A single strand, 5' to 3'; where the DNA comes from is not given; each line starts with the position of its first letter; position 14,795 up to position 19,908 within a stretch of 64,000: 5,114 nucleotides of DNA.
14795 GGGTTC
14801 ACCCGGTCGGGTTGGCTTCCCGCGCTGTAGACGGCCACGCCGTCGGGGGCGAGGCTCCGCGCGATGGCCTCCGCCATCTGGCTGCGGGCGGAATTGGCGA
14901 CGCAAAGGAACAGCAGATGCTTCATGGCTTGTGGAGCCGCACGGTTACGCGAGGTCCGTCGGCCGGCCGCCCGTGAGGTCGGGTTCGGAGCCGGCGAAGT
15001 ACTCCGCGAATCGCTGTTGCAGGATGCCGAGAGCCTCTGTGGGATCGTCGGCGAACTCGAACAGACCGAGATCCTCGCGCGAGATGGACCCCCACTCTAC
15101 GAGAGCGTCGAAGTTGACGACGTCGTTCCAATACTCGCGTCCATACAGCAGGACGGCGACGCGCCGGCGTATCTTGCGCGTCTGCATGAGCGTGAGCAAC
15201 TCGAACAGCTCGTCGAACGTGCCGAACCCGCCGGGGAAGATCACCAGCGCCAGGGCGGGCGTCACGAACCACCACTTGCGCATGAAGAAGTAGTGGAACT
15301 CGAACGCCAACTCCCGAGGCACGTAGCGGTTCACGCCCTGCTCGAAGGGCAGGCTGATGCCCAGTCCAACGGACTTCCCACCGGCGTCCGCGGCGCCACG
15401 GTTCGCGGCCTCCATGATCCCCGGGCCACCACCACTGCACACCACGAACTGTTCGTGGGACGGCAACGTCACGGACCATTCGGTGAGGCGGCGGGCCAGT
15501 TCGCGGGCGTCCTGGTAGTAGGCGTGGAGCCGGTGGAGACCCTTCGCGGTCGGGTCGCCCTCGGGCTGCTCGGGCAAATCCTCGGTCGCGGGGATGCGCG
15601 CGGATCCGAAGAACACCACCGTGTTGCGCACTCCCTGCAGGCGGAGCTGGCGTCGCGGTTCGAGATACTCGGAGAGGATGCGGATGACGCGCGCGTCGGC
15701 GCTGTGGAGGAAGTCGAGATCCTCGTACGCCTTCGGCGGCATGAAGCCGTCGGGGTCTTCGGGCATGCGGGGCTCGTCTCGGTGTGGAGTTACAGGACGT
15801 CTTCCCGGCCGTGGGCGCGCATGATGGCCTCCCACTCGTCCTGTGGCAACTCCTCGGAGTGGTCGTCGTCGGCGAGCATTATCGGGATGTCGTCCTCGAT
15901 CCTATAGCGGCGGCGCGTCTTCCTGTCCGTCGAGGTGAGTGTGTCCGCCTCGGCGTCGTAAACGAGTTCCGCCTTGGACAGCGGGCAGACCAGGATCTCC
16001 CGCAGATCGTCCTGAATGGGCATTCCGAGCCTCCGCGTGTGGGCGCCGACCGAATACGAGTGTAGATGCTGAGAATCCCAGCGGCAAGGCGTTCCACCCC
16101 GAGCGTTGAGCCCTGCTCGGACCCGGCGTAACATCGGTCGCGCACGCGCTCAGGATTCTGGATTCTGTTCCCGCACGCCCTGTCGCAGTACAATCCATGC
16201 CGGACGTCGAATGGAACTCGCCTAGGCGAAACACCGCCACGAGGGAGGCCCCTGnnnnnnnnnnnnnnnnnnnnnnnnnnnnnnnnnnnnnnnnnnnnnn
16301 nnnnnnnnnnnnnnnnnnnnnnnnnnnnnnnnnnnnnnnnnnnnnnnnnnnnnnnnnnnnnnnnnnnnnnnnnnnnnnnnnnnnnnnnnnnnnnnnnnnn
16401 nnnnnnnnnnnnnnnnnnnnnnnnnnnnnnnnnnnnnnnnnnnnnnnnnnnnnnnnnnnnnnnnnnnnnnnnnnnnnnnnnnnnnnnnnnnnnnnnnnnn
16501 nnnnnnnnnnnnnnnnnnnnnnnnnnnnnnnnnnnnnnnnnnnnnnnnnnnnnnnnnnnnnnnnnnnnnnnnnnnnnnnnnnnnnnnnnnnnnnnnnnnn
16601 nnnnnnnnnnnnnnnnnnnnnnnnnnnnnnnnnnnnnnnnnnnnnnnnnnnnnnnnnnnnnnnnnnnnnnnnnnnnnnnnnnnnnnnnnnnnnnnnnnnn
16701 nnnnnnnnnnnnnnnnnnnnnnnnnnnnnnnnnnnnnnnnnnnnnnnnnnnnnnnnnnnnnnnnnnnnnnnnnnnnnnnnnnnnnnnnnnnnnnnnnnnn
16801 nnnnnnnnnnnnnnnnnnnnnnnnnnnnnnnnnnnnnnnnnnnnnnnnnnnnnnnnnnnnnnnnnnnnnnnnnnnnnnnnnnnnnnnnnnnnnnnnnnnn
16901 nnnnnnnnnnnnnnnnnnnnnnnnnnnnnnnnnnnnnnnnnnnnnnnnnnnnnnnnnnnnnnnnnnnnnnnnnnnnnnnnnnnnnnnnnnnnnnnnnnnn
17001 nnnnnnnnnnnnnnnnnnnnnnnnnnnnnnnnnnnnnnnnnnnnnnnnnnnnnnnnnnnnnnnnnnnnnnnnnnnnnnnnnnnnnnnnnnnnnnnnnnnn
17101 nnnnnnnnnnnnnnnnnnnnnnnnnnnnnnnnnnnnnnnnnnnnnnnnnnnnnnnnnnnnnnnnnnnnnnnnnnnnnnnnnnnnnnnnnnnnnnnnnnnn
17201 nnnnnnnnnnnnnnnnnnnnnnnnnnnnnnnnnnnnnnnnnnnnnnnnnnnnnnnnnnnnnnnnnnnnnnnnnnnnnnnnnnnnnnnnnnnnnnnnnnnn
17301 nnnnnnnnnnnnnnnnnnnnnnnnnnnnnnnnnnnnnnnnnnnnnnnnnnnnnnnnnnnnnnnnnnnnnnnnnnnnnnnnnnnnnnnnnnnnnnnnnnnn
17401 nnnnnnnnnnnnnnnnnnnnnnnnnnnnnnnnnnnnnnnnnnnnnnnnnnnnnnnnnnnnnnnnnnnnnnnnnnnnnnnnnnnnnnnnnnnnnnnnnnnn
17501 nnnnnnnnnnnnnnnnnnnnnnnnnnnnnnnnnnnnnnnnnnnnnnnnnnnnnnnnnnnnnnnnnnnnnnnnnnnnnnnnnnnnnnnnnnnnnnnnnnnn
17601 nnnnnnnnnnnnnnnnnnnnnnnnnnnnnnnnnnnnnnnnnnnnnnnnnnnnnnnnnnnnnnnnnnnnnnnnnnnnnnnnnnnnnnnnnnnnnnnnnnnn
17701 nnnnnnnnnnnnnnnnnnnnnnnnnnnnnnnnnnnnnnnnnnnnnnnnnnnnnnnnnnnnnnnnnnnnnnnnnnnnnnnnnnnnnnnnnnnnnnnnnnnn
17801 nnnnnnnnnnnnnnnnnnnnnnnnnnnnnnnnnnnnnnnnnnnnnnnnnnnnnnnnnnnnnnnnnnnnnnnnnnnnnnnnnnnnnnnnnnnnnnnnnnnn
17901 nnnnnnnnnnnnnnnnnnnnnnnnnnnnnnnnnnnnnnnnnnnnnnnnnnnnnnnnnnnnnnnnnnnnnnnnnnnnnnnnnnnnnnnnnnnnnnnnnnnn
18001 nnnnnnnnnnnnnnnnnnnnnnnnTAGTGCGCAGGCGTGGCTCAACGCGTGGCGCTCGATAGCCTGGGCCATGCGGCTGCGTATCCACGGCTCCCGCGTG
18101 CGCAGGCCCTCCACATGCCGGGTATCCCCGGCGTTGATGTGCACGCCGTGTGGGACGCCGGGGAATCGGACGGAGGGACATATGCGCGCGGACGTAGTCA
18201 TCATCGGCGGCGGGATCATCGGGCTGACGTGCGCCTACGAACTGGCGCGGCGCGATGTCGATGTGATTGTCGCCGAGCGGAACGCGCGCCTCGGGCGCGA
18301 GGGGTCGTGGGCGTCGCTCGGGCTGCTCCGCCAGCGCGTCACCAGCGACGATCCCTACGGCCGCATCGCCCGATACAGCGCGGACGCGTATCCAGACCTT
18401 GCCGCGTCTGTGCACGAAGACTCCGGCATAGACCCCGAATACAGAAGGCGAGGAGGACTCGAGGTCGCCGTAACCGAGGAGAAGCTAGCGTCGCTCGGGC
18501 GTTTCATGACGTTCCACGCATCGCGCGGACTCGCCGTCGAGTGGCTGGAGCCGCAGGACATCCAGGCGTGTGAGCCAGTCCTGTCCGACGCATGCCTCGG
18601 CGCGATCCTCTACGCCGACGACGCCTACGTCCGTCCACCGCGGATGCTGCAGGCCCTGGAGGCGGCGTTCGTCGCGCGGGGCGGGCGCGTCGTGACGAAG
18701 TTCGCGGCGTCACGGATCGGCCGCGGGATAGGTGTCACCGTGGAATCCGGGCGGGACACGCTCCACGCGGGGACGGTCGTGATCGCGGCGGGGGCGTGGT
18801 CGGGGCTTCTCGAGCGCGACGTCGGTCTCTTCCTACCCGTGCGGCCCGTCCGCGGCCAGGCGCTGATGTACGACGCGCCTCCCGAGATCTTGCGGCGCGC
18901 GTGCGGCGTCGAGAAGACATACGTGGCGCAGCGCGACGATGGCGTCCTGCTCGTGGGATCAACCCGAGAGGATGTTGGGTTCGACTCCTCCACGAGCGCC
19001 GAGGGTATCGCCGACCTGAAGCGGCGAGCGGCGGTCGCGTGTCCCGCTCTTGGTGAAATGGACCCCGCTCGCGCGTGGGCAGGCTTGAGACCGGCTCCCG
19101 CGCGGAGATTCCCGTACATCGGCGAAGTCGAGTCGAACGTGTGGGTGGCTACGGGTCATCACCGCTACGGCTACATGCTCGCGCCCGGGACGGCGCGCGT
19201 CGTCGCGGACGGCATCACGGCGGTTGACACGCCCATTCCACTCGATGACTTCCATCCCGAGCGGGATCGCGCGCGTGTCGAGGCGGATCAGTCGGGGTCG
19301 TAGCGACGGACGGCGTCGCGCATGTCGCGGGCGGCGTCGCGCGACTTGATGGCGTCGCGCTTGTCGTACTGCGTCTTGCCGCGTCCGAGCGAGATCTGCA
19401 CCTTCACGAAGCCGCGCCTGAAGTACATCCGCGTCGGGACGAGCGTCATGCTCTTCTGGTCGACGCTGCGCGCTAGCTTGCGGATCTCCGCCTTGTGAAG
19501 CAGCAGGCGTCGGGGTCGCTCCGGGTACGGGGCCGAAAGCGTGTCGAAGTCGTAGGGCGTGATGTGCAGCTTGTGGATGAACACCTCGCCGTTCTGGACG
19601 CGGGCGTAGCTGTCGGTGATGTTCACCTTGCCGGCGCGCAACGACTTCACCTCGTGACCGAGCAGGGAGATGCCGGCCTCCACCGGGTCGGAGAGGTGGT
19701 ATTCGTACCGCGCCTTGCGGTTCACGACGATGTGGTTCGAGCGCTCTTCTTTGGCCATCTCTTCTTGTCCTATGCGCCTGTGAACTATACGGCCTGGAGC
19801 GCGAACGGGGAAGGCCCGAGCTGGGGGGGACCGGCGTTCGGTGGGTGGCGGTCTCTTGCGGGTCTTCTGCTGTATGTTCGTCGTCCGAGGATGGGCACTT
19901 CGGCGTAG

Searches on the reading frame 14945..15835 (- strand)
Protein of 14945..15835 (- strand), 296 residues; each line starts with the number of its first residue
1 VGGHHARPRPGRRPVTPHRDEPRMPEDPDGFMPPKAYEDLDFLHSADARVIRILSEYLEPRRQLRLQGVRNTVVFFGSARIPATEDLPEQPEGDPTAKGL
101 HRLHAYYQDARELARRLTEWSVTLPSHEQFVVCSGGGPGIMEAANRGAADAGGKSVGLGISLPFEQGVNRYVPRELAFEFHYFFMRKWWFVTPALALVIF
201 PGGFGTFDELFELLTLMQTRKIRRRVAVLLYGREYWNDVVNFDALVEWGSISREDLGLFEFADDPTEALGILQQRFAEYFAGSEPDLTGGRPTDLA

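Call 51: search_protein_families(library=pfam, proteins=[window:14945-15835:-], max_evalue=0.0001)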
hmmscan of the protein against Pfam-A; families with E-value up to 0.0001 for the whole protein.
window:14945-15835:- (296 aa): 2 families
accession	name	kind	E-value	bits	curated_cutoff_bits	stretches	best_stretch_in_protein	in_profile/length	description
PF03641.19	Lysine_decarbox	-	3.1e-25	89.3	27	1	141-269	1-128/131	Possible lysine decarboxylase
PF18306.6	LDcluster4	-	5.8e-08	32.9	26.3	1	127-211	30-111/151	SLOG cluster4 family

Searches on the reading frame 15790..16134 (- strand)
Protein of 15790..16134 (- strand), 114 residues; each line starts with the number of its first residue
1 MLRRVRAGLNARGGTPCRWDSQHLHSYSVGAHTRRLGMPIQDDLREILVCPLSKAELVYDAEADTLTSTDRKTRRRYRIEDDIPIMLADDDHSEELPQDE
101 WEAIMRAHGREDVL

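Call 52: search_protein_families(library=pfam, proteins=[window:15790-16134:-], max_evalue=0.0001)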
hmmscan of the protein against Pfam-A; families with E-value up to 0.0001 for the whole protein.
window:15790-16134:- (114 aa): 1 family
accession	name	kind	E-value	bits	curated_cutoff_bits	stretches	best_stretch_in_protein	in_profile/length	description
PF03966.22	Trm112p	-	1.3e-06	28.7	22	1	44-81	4-39/40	Trm112p-like protein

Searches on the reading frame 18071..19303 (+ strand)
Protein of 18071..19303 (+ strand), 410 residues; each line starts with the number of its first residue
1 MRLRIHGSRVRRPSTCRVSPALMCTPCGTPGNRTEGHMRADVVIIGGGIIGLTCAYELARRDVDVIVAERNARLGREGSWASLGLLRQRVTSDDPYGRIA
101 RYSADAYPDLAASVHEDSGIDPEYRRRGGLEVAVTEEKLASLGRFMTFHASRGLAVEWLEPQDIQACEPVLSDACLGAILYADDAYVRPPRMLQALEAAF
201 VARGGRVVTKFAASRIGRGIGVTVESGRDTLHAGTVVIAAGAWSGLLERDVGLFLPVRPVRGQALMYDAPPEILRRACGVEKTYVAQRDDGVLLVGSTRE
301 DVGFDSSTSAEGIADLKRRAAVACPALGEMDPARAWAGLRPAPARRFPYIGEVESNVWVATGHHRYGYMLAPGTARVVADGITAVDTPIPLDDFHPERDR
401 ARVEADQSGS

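Call 52: search_protein_families(library=pfam, proteins=[window:18071-19303:+], max_evalue=0.0001)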
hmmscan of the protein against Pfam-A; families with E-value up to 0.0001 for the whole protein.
window:18071-19303:+ (410 aa): 7 families
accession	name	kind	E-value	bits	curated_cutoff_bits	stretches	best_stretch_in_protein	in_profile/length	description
PF01266.30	DAO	-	4.4e-75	253.8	27.9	1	41-380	1-352/353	FAD dependent oxidoreductase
PF13450.12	NAD_binding_8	-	5.6e-08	33.4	21.9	1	44-75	1-32/68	NAD(P)-binding Rossmann-like domain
PF01946.23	Thi4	-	2.1e-07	30.9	26.2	1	37-81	15-59/235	Thi4 family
PF00890.30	FAD_binding_2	-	4.7e-07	29.8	20.4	1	41-247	1-209/414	FAD binding domain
PF07992.20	Pyr_redox_2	-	1.9e-06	28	26.1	1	36-75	139-178/291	Pyridine nucleotide-disulphide oxidoreductase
PF00070.33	Pyr_redox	-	1.9e-05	25.5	22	1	42-75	2-35/82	Pyridine nucleotide-disulphide oxidoreductase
PF03486.20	HI0933_like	-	7e-05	22.8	50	0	41-76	2-37/244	HI0933-like protein Rossmann domain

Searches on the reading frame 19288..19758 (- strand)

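Call 52: search_protein_families(library=pfam, proteins=[window:19288-19758:-], max_evalue=0.0001)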
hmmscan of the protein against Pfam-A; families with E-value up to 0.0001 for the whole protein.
window:19288-19758:- (156 aa): 1 family
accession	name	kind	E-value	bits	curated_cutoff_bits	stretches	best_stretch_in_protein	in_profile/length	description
PF01668.23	SmpB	-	7.6e-55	185.2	27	1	10-151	1-142/143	SmpB protein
